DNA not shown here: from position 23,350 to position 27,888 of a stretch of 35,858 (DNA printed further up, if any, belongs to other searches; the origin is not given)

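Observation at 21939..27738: Giant LVIVD-repeat membrane protein whose C-terminal domain is duplicated as a separate downstream gene, coupled to psuK-psuG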

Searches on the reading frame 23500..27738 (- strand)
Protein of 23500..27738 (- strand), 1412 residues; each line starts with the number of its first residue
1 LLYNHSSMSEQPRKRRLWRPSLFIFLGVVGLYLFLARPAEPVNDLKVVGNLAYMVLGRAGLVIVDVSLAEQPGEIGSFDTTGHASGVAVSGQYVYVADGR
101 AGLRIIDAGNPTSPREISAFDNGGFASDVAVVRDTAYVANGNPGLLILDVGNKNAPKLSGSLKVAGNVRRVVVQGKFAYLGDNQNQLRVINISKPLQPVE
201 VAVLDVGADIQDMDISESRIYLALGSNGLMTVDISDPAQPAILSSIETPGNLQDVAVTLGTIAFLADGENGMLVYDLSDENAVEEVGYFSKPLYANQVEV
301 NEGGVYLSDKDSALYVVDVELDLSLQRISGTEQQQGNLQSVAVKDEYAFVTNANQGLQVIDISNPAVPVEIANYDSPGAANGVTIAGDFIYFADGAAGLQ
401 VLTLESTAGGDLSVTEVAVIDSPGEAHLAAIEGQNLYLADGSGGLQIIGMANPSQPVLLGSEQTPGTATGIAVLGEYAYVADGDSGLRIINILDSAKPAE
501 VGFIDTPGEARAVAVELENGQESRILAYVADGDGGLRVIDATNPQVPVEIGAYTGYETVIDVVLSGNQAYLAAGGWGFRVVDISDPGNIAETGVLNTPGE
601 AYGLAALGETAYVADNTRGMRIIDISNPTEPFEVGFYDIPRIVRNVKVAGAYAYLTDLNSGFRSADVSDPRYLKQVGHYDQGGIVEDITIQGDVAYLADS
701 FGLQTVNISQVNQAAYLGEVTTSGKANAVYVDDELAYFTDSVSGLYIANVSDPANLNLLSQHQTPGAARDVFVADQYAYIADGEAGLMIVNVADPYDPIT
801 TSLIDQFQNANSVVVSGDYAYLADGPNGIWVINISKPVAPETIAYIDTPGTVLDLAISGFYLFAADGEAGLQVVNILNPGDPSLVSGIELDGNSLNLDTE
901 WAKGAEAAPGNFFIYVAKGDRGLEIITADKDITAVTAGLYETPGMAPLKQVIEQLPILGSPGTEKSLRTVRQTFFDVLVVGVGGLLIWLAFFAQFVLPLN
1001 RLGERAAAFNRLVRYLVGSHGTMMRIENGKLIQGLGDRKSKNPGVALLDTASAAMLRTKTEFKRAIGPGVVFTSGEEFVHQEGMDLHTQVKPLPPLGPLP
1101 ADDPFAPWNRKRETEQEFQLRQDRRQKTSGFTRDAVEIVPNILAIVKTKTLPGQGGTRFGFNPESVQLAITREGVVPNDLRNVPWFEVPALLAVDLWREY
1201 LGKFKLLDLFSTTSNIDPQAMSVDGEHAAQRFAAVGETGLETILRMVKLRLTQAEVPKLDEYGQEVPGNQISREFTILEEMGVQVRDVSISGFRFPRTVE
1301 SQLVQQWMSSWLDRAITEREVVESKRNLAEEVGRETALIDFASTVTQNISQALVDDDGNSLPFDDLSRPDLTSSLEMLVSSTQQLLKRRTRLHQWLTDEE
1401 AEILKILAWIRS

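Call 3: search_protein_families(library=pfam, proteins=[window:23500-27738:-], max_evalue=0.01)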
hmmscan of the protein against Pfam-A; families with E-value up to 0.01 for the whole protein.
window:23500-27738:- (1412 aa): 4 families
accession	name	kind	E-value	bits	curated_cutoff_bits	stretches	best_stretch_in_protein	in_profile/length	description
PF08309.17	LVIVD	-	5.2e-128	416.6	20.2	15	82-120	2-40/42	LVIVD repeat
PF21544.3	PorZ_N_b_propeller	-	6.3e-12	46.5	27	1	685-755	81-146/154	TSS9, PorZ, N-terminal beta-propeller domain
PF16819.11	DUF5074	-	3e-11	43.4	27.2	0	298-372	104-180/353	Domain of unknown function (DUF5074)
PF09826.15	Beta_propel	-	1.4e-05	24.6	22.4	0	662-782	92-216/495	Beta propeller domain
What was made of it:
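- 23500..27717 (-): Gene A: LVIVD-propeller/SPFH membrane protein, 1405 aa (stop codon included in the coordinates). Pfam LVIVD E 5e-128 (call 3).
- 24943..27615 (-): A extracytoplasmic region: 21 LVIVD repeats of 42-43 aa (residues ~35-925). This fits three 7-bladed beta-propellers. Pfam scores 15 repeats (call 3).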

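Call 5: search_protein_families(library=ncbifam, proteins=[window:23500-27738:-], max_evalue=0.1)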
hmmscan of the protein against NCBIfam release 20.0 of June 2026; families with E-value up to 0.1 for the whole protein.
window:23500-27738:- (1412 aa): 2 families
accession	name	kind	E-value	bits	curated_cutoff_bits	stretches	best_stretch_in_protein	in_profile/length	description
TIGR04312.1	choice_anch_B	subfamily_domain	1.1e-31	110.4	100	5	343-462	42-172/364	choice-of-anchor B family protein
NF052228.1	T9SS_PorZ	equivalog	4.2e-05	22.2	260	1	685-759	124-193/757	type IX secretion system anionic LPS delivery protein PorZ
